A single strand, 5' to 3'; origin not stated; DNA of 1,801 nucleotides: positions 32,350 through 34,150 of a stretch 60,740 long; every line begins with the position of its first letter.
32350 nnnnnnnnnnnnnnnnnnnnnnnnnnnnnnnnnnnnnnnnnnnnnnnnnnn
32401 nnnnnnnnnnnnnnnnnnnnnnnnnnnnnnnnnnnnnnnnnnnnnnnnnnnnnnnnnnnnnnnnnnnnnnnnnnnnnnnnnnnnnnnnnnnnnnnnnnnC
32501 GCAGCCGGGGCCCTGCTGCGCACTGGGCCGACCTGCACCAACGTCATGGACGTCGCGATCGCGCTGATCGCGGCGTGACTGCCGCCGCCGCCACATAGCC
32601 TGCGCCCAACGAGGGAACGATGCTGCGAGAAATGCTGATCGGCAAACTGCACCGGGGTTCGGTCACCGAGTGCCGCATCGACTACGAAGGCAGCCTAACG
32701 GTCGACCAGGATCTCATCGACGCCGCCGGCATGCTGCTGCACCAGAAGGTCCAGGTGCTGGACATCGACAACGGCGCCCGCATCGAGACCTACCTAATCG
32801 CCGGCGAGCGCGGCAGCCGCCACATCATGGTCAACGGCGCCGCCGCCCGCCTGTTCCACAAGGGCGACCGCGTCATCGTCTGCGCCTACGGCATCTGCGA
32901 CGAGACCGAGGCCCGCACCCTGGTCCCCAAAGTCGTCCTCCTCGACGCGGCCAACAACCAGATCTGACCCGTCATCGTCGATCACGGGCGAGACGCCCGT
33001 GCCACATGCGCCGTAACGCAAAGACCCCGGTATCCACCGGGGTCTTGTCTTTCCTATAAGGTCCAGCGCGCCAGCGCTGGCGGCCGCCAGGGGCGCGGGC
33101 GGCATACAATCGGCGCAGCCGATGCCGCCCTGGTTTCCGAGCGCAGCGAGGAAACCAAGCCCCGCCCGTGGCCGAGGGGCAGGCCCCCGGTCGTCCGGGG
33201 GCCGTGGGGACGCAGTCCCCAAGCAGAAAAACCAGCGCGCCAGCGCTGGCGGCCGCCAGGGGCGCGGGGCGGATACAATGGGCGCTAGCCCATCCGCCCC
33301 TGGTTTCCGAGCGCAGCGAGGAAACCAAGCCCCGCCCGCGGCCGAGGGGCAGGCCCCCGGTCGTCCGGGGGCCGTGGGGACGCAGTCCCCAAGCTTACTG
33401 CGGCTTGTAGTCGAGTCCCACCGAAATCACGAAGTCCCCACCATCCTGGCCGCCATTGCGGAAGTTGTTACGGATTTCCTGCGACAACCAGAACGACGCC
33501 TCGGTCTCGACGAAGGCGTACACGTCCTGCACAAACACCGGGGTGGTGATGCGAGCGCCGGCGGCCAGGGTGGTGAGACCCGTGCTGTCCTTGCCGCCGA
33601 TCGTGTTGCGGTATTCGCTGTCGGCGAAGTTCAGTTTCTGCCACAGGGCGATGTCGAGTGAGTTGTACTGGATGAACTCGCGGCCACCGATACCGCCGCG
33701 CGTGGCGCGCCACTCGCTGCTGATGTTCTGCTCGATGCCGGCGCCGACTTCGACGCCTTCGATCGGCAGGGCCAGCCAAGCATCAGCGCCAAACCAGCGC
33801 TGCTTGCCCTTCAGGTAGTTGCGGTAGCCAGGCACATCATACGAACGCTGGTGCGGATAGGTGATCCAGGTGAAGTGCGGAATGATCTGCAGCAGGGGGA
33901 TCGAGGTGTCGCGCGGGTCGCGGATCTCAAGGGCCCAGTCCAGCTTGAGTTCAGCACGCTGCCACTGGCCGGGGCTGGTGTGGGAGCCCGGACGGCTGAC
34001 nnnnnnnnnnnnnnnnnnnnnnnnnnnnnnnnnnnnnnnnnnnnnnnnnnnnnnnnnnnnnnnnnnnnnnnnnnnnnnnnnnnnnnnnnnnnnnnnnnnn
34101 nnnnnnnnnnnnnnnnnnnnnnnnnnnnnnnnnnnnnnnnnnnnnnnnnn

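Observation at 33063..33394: Tandem duplicated ~162-nt multi-hairpin unit with compensatory base changes: candidate structured RNA or BIME-like element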

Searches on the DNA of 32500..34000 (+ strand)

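Call 4: search_rna_families(source=window, start=32500, end=34000, threshold=evalue, max_evalue=10, show_alignments=3)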
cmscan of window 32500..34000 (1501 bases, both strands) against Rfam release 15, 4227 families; matches with E-value up to 10: 16.
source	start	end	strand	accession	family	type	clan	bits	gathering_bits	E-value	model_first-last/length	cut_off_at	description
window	32981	33063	+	RF02621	BSnc120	Gene; sRNA;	-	23.8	114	0.013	1-88/88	no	Brucella sRNA 120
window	33345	33372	-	RF01068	Guanidine-II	Cis-reg; riboswitch;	-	21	32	0.15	1-48/48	no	Guanidine-II riboswitch aptamer (mini-ykkC)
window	33175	33202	-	RF01068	Guanidine-II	Cis-reg; riboswitch;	-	21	32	0.15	1-48/48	no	Guanidine-II riboswitch aptamer (mini-ykkC)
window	33224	33309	-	RF00386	Entero_5_CRE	Cis-reg;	-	20.2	46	0.13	1-90/90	no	Enterovirus 5' cloverleaf cis-acting replication element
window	33719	33787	-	RF03207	mir-3960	Gene; miRNA;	-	20.2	73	6.7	1-73/73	no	mir-3960 microRNA precursor family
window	33023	33048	+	RF03059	raiA-hairpin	Gene; sRNA;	-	18.2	43.7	2.5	13-38/48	no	raiA-hairpin RNA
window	33250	33314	-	RF02796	Pab160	Gene; snRNA; snoRNA; HACA-box;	-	18.2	47.4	7.1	1-68/68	no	Pab160 RNA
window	32726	32762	+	RF00520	ybhL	Cis-reg; leader;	-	17.5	50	7.1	1-73/73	no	ybhL leader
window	33022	33044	-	RF03059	raiA-hairpin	Gene; sRNA;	-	16.5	43.7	5.9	13-35/48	no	raiA-hairpin RNA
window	33179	33205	-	RF00502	TCV_Pr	Cis-reg;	-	16.4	40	5.9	1-34/34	no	Turnip crinkle virus (TCV) core promoter hairpin (Pr)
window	33349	33375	-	RF00502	TCV_Pr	Cis-reg;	-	16.4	40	5.9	1-34/34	no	Turnip crinkle virus (TCV) core promoter hairpin (Pr)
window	33224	33304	-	RF00079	OmrA-B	Gene; sRNA;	-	16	40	6.5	1-87/87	no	OmrA-B family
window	33739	33839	+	RF00407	SNORA50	Gene; snRNA; snoRNA; HACA-box;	CL00034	15.6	90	9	1-136/136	no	Small nucleolar RNA SNORA50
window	33232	33249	-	RF01687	Acido-Lenti-1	Gene; sRNA;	-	14.4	37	3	2-19/46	no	Acido-Lenti-1 RNA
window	33227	33284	+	RF01696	Chlorobi-1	Gene; sRNA;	-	13.3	50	2.7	1-67/67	no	Chlorobi-1 RNA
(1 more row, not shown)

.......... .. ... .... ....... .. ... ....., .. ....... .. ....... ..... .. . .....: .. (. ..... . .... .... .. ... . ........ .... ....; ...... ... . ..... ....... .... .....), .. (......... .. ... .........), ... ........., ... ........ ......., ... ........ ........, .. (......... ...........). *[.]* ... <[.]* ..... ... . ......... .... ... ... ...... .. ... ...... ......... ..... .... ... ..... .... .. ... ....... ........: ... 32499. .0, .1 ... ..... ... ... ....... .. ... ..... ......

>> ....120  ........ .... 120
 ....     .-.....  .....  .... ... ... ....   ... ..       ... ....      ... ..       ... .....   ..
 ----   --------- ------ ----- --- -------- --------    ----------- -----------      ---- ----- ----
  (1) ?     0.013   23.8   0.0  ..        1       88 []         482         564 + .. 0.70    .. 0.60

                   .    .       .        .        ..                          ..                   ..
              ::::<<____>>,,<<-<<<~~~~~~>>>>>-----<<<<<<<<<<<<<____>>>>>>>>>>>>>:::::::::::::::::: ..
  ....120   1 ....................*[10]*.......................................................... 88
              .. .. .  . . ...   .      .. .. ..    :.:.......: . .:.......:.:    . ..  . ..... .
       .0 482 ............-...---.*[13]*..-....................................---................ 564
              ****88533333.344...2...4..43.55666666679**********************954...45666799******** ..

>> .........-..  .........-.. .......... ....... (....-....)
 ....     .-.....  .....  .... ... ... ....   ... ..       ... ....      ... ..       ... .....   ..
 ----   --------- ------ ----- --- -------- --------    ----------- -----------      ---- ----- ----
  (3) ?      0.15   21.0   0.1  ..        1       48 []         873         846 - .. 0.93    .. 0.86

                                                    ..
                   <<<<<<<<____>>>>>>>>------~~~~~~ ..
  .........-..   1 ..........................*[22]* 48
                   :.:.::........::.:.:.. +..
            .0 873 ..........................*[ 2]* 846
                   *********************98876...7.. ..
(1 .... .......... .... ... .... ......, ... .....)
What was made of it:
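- On Any Rfam 15 RNA family: The window region gives a best score of 23.8 bits against a threshold of 114 (call 4).
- Each P6 matches one hairpin of Rfam family RF01068, including the ACGA loop, at 21 bits (call 4).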

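Call 54: search_rna_families(sources=[L140, L094, L071, L085, L118, L055, L130, L145, L149, L052], threshold=gathering)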
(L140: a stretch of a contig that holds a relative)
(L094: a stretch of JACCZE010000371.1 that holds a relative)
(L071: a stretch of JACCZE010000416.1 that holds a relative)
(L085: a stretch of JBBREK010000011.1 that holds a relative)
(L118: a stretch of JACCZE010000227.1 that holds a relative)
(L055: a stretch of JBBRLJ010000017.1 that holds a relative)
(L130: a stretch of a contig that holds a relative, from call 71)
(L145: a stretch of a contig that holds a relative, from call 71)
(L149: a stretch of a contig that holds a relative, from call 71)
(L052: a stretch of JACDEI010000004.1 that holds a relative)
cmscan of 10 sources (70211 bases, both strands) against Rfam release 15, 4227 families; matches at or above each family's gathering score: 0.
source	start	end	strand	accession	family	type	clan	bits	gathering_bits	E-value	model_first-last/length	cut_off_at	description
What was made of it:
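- On Any Rfam 15 RNA family: Ten family loci gave 0 hits at the gathering threshold (call 54).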

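Call 68: build_rna_model(alignment_id=A2, structure=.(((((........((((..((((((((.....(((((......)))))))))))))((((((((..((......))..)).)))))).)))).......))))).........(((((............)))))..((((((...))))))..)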
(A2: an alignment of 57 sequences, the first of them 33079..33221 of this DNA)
Model R1 built from alignment A2 (57 sequences, 155 columns); structure: as given.
model positions 134; base pairs 43; branch points 3; effective number of sequences 1; information 0.589 bits per position. Calibrated on 0.2 Mb of random sequence (short: E-values are rough).
structure used (alignment columns):
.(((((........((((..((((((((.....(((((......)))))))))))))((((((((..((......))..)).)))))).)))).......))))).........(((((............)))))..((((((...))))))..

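Call 70: search_with_rna_model(model_id=R1, source=window, filters=off, max_evalue=10, show_alignments=2)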
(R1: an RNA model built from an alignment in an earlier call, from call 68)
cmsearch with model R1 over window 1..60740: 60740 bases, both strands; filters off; matches with E-value up to 10: 91.
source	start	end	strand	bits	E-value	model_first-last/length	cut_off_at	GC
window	33080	33221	+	106.1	2.8e-19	1-134/134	no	0.77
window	33249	33391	+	95.5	3.3e-17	1-134/134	no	0.78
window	35759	35889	+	20.9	0.017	1-134/134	no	0.67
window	32404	32458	-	13.9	0.42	1-134/134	no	0.8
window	45159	45213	-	13.8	0.43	1-134/134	no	0.71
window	29415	29545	+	13.1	0.58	1-134/134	no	0.69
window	42495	42576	-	12.3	0.84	1-134/134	no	0.72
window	1415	1472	+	12.2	0.89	1-134/134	no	0.72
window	55770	55879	-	12.2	0.89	1-134/134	no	0.71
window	59571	59712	+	12.1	0.9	1-134/134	no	0.7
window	45123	45232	+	11.8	1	1-134/134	no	0.74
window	33205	33260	-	11.8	1.1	1-134/134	no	0.71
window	14210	14296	-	11.7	1.1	1-134/134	no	0.75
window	23024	23112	+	11.6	1.2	1-134/134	no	0.72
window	50736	50824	-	11.5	1.2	1-134/134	no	0.74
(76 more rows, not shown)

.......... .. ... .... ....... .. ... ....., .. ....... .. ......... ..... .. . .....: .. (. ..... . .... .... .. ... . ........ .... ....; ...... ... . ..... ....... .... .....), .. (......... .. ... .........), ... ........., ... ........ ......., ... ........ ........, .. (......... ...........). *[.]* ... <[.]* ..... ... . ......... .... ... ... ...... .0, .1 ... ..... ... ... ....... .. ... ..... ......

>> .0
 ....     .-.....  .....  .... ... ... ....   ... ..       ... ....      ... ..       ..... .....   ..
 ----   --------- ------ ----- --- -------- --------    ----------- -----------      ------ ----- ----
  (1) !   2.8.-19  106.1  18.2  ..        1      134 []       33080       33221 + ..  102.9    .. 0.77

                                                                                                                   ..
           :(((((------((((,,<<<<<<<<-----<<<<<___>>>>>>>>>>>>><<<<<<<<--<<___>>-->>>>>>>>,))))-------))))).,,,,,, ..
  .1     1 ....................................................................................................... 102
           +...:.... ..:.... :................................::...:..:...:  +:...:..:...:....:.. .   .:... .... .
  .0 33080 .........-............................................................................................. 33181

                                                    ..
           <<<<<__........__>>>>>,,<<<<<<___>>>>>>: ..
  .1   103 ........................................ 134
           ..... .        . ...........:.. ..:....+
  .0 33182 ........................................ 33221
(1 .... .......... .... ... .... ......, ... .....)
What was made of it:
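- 33063..33224 (+): Unit A (162 nt). P1 33063-33080. Outer stem 33081-33087 / 33168-33174. Inner stem 33090-33094 / 33159-33163. V hairpin 33097-33130 with TACAA bulge at 33105-33109. P4 33131-33157. P6 33182-33203. P7 33205-33221. Covariance model R1 scores 106.1 bits over 33080-33221 (call 70).
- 33232..33394 (+): Unit B (163 nt). P1 33232-33249. V hairpin 33266-33300 with TACAA bulge at 33274-33278 and GCTA loop. P4 33301-33327. C33339 replaces the T of unit A. P6 33352-33373. P7 33375-33391. Model R1 scores 95.5 bits over 33249-33391 (call 70).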

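Call 71: search_with_rna_model(model_id=R1, sources=[L036, L037, L038, L039, L040, L041, L044, L049, L050, L052, L053, L055, L057, L059, L061, L062, L063, L064, L065, L067, L069, L071, L072, L073, L074, L075, L076, L078, L079, L080, L082, L083, L085, L086, L088, L089, L091, L093, L094, L095, L096, L097, L098, L100, L101, L102, L103, L104, L105, L106, L107, L108, L110, L111, L115, L117, L118, L120, L121, L122, L125, L128, L130, L131, L132, L135, L136, L138, L139, L140, L141, L142, L143, L144, L145, L149, L029, L033, L046, L019, L021, L020, window], max_evalue=0.001, make_alignment=true)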
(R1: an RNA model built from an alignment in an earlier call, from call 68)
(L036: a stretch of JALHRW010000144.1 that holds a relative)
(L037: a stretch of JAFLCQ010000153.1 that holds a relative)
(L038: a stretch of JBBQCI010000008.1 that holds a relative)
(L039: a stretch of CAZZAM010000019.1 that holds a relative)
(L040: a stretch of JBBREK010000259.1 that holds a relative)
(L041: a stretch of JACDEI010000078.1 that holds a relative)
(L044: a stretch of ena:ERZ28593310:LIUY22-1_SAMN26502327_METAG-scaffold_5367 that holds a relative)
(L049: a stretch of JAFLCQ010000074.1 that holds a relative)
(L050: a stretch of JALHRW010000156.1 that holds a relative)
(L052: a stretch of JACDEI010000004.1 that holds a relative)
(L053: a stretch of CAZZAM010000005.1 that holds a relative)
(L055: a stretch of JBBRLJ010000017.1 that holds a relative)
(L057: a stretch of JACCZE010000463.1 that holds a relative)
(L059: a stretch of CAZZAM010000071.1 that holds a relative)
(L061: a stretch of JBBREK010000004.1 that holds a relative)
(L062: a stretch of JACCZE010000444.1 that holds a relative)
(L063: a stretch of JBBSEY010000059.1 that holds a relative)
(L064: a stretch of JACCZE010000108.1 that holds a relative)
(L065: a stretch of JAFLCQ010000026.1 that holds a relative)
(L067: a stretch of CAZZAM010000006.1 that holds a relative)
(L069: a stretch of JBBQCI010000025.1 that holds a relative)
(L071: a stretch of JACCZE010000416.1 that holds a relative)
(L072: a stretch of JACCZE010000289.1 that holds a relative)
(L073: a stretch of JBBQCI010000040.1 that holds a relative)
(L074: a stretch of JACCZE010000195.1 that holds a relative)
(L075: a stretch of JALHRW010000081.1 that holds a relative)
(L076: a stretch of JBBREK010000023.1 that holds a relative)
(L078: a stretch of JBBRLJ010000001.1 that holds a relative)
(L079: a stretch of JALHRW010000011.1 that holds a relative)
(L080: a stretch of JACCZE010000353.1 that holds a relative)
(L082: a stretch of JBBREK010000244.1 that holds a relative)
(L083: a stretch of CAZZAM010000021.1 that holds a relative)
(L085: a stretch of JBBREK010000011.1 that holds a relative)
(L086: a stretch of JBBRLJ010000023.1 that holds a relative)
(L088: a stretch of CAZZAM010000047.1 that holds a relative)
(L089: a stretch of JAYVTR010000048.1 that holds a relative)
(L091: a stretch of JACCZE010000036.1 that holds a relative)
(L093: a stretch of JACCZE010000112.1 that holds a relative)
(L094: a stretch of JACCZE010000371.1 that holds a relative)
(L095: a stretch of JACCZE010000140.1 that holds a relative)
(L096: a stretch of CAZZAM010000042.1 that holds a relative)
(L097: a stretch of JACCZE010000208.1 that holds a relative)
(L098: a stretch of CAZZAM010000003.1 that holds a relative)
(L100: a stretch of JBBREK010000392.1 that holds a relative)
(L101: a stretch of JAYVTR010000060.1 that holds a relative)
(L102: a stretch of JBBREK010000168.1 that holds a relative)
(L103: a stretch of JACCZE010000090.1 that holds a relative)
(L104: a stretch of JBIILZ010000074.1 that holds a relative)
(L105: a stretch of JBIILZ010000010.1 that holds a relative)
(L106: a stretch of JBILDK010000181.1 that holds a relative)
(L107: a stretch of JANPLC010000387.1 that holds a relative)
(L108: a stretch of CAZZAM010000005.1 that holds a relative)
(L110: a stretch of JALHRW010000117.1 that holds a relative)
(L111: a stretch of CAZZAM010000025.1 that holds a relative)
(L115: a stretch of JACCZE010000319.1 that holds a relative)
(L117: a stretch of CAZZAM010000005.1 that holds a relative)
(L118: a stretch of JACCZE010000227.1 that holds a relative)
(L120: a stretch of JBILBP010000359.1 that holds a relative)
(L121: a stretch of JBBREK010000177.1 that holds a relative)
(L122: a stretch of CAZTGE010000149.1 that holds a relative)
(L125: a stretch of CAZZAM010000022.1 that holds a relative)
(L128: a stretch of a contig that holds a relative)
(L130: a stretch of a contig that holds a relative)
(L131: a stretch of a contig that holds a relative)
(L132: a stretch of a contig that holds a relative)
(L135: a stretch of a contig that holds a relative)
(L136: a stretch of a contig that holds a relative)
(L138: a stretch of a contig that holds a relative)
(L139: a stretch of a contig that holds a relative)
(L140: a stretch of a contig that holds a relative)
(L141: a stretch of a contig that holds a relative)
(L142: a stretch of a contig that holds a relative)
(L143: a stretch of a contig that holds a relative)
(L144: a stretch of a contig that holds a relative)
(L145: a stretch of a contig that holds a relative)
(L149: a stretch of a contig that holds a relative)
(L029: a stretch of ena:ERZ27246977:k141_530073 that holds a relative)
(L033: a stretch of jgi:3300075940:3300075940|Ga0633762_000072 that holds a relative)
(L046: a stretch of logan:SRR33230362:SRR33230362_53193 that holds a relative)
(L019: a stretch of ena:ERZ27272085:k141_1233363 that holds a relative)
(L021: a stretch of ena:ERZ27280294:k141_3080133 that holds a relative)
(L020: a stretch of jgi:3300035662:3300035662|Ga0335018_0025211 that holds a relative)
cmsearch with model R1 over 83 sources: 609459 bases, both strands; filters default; matches with E-value up to 0.001: 110.
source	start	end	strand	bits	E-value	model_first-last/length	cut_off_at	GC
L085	2852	2984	+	152.3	2.2e-27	1-134/134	no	0.69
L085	2996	3128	+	151.9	2.6e-27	1-134/134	no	0.68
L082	719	852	+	146.6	2.8e-26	1-134/134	no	0.7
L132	102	235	+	146.5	3e-26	1-134/134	no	0.72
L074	3201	3334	+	144.7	6.8e-26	1-134/134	no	0.73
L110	6697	6830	-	144.2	8.3e-26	1-134/134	no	0.72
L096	2129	2260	-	141.5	2.9e-25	1-134/134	no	0.67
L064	2555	2687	-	141.4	3e-25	1-134/134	no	0.71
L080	3526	3661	-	140.7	4e-25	1-134/134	no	0.73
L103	4659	4795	+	140.1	5.3e-25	1-134/134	no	0.72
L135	4395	4530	+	140.1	5.4e-25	1-134/134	no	0.71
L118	4580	4710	+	138.7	1e-24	1-134/134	no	0.73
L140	2610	2747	+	138.4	1.2e-24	1-134/134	no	0.69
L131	1518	1654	-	138.1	1.3e-24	1-134/134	no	0.72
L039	5932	6062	-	138.1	1.4e-24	1-134/134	no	0.63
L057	4851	4987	+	137.8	1.5e-24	1-134/134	no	0.72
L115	6384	6517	-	137.1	2.1e-24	1-134/134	no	0.73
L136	5257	5392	-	137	2.2e-24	1-134/134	no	0.72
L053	5733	5866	-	136.4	2.9e-24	1-134/134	no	0.69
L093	767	897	-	134.2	7.7e-24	1-134/134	no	0.73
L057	3902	4039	+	134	8.5e-24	1-134/134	no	0.72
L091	3423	3557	-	133.1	1.3e-23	1-134/134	no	0.73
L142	6255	6393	-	132.9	1.4e-23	1-134/134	no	0.69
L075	6135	6270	-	132.2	1.9e-23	1-134/134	no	0.74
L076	839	973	+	132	2.1e-23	1-134/134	no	0.75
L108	6550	6682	+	131.6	2.5e-23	1-134/134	no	0.65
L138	182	313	+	131.4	2.8e-23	1-134/134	no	0.67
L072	610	742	-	131.3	2.9e-23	1-134/134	no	0.73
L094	2370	2500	-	131.2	3e-23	1-134/134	no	0.72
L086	3684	3817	+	131.1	3.2e-23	1-134/134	no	0.74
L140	2754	2886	+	131.1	3.2e-23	1-134/134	no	0.71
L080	1510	1645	-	130.6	4.1e-23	1-134/134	no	0.73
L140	1193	1326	+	130.5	4.1e-23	1-134/134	no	0.7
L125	4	137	+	129.2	7.5e-23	1-134/134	no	0.63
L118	4720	4850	+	129.2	7.5e-23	1-134/134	no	0.73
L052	6010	6143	-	128.3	1.1e-22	1-134/134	no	0.69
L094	2512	2642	-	127.2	1.9e-22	1-134/134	no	0.73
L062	1351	1484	-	127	2e-22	1-134/134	no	0.72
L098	7335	7465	+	127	2e-22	1-134/134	no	0.67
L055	6940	7071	+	126.9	2.1e-22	1-134/134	no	0.73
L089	113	242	+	126.8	2.3e-22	1-134/134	no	0.68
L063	1482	1614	-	126.5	2.5e-22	1-134/134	no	0.68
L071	1442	1576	+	125.4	4.2e-22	1-134/134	no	0.7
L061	888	1022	-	124.5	6.4e-22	1-134/134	no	0.76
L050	1662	1795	-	123.6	9.7e-22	1-134/134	no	0.73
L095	2447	2585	+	123.6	9.8e-22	1-134/134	no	0.73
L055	7124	7253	+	123.4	1e-21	1-134/134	no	0.67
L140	1050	1183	+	122.7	1.4e-21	1-134/134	no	0.69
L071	6179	6318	+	121.2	2.8e-21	1-134/134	no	0.74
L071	6330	6468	+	120.7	3.6e-21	1-134/134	no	0.74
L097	615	748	+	120.3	4.2e-21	1-134/134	no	0.7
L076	6972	7106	+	120.3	4.4e-21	1-134/134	no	0.76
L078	2790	2925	-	119.3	6.7e-21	1-134/134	no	0.74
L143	183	304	+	118.7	8.9e-21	1-134/134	no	0.67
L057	1300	1436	-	118.7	8.9e-21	1-134/134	no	0.72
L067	3313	3448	-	117.4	1.6e-20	1-134/134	no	0.65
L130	6294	6424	+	116.7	2.2e-20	1-134/134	no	0.68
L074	3357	3482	+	116.5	2.4e-20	1-124/134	3'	0.71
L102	2408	2540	+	115.7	3.5e-20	1-134/134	no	0.74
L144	4474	4608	-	114.6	5.7e-20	1-134/134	no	0.69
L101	626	745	-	113.8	8.4e-20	1-134/134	no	0.68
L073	7015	7149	+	113.6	9.1e-20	1-134/134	no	0.75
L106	5793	5921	+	112.9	1.2e-19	1-134/134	no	0.72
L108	6297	6417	+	112.4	1.5e-19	1-134/134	no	0.63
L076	1084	1219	-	111.1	2.8e-19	1-134/134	no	0.78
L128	4374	4516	+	111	2.9e-19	1-134/134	no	0.66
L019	3912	4053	-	108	1.2e-18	1-134/134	no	0.77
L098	4472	4597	+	107.5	1.4e-18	1-134/134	no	0.71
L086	28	159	-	107.3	1.6e-18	1-134/134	no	0.7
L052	6276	6404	-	107.3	1.6e-18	1-134/134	no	0.71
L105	109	228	+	106.2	2.7e-18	1-134/134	no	0.68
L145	8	128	+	105.6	3.3e-18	1-134/134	no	0.69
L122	1004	1152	-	105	4.5e-18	1-134/134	no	0.65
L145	136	256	+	104.3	6.1e-18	1-134/134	no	0.68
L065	1758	1879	+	104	7.1e-18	1-134/134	no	0.7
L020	3912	4053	-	103.5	8.7e-18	1-134/134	no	0.77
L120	1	121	+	102.7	1.3e-17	8-134/134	5'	0.64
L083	6823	6949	+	102.7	1.3e-17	1-134/134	no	0.68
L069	1437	1562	+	101.9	1.8e-17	1-134/134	no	0.7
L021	3898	4040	-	101.6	2.1e-17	1-134/134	no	0.75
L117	7266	7392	+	100.8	3e-17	1-134/134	no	0.69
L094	1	93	-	99.3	6.1e-17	1-93/134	3'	0.68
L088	7051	7178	+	98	1.1e-16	1-134/134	no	0.66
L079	1107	1249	-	97.9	1.1e-16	1-134/134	no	0.7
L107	31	168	-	97.4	1.4e-16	1-134/134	no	0.76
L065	1627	1748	+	97.1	1.6e-16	1-134/134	no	0.7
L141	7212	7303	-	95.4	3.5e-16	3-95/134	no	0.72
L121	116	201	-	91.5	2.1e-15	6-92/134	no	0.7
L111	5207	5331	-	91.3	2.3e-15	1-134/134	no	0.6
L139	1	132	+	88.8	7e-15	13-134/134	5'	0.67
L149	127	228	+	85.1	3.7e-14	1-134/134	no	0.75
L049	1233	1372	-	84.5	5e-14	1-134/134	no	0.74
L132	1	95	+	84.4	5.2e-14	40-134/134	5'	0.71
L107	177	314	-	84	6.2e-14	1-134/134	no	0.75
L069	128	213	-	82.1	1.5e-13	6-92/134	no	0.69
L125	3336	3526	-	81.8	1.7e-13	1-134/134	no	0.69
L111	5339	5574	-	77.8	1e-12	1-134/134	no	0.59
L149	1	111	+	74.2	5.3e-12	13-134/134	5'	0.75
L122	3002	3141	+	74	5.9e-12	1-134/134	no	0.67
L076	1228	1350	-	73.3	7.9e-12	1-134/134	no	0.75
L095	2586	2707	+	62.6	1e-09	1-134/134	no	0.68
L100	1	61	-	57.2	1.2e-08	1-61/134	3'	0.74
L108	7408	7460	+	56.1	2e-08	1-53/134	3'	0.7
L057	7355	7410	+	46.2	1.7e-06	1-58/134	3'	0.7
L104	84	175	-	43.4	6.2e-06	6-92/134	no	0.73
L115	6526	6605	-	37.8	8.1e-05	1-134/134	no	0.74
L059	1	41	-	34.5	0.00035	1-41/134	3'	0.71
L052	6407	6528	-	33.8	0.00049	1-134/134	no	0.64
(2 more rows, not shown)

Alignment A3: 110 matches aligned to the model, 388 columns, each read 5' to 3' on its own strand. Consensus structure (alignment columns), stored with it:
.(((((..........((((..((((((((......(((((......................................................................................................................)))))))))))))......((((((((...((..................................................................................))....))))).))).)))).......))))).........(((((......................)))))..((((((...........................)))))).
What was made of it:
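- The unit is one of at least 110 family members (call 71).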
